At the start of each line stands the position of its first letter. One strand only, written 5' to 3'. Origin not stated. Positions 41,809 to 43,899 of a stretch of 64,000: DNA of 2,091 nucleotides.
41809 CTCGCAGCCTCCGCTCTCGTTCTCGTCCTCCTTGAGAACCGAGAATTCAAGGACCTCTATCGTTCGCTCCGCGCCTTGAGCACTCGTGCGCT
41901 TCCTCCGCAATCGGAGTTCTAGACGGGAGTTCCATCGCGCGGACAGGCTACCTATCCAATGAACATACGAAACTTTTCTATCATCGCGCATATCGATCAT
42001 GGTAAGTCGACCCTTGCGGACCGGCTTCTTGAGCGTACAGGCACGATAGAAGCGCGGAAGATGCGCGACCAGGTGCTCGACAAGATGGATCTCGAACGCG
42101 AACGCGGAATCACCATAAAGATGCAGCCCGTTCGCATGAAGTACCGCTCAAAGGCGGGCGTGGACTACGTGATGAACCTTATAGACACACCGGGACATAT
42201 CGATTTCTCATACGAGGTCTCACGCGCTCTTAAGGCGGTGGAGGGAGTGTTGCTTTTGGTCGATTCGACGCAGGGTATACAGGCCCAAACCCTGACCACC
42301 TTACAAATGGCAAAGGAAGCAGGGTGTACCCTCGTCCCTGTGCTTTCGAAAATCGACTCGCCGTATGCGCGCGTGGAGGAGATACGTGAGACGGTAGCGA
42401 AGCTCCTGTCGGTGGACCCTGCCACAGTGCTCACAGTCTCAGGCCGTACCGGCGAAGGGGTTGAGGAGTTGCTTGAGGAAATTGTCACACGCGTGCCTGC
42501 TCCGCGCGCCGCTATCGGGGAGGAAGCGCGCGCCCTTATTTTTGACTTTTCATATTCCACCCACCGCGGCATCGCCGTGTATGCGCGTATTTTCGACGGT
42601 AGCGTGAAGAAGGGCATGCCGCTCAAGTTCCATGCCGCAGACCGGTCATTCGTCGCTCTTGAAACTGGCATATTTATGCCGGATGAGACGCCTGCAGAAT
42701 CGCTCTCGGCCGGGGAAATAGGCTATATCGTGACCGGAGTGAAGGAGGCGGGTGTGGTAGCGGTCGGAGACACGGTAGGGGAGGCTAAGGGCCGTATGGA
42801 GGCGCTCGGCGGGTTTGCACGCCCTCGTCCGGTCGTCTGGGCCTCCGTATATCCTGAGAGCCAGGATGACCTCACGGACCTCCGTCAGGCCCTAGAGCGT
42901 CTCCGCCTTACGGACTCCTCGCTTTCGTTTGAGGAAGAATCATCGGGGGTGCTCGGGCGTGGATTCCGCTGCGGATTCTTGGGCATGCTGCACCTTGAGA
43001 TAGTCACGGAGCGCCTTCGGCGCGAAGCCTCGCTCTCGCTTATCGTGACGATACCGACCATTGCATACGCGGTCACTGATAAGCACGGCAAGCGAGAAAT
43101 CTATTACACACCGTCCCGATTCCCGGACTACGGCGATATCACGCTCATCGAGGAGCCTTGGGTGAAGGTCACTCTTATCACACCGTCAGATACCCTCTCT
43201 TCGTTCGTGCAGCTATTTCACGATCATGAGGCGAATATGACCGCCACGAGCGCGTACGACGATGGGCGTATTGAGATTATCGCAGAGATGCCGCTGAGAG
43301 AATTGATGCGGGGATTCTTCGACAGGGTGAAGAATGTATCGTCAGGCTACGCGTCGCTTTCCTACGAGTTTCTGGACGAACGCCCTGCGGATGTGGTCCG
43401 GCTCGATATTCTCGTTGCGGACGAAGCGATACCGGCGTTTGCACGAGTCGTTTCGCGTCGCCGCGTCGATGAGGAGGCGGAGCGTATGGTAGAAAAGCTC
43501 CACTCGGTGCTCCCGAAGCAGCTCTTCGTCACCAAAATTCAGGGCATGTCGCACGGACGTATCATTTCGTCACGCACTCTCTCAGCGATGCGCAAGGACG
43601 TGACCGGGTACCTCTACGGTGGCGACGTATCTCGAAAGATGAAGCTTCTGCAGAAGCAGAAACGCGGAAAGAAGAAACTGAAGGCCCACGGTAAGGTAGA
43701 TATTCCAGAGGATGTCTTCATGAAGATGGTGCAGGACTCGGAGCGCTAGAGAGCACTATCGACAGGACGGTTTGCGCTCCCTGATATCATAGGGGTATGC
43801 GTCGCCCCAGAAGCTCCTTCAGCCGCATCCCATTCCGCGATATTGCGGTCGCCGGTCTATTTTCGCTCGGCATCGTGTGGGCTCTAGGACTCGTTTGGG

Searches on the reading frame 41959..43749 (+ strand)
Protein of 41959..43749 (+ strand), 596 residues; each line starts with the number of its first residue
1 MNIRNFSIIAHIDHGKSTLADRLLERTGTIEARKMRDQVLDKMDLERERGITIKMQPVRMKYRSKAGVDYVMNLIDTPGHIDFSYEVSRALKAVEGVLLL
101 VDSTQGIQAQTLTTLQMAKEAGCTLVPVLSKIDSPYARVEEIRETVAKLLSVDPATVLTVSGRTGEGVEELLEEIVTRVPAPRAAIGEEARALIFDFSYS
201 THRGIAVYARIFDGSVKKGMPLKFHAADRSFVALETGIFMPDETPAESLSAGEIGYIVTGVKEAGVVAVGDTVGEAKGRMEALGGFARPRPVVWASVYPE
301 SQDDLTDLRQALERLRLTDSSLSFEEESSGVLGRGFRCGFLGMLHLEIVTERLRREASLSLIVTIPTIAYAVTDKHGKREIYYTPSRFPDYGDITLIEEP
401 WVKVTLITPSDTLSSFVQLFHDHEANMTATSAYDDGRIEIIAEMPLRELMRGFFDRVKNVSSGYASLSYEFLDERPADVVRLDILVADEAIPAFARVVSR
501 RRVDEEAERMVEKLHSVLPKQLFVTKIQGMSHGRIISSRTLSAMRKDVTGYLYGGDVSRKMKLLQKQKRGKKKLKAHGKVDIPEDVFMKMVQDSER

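Call 16: list_cluster_members(proteins=[window:41959-43749:+, window:33751-36120:+, window:36183-36959:-])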
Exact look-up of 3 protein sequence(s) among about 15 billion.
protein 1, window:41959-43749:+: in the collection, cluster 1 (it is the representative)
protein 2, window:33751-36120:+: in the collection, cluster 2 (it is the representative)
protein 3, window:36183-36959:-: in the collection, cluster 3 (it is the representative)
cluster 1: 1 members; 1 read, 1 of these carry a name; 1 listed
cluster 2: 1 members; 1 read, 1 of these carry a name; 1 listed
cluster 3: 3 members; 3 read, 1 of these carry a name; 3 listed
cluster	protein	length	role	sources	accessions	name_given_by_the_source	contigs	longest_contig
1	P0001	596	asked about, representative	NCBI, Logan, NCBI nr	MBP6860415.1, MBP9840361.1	MAG: translation elongation factor 4 [Candidatus Pacebacteria bacterium] | translation elongation factor 4 [Candidatus Paceibacterota bacterium]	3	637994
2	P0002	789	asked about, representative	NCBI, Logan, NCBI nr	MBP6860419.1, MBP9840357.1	MAG: ribonucleoside-triphosphate reductase [Candidatus Pacebacteria bacterium] | ribonucleoside-triphosphate reductase [Candidatus Paceibacterota bacterium]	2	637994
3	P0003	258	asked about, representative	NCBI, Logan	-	-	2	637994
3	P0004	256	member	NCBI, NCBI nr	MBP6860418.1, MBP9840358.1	MAG: hypothetical protein KBC38_02575 [Candidatus Pacebacteria bacterium] | hypothetical protein [Candidatus Paceibacterota bacterium]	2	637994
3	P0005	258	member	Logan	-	-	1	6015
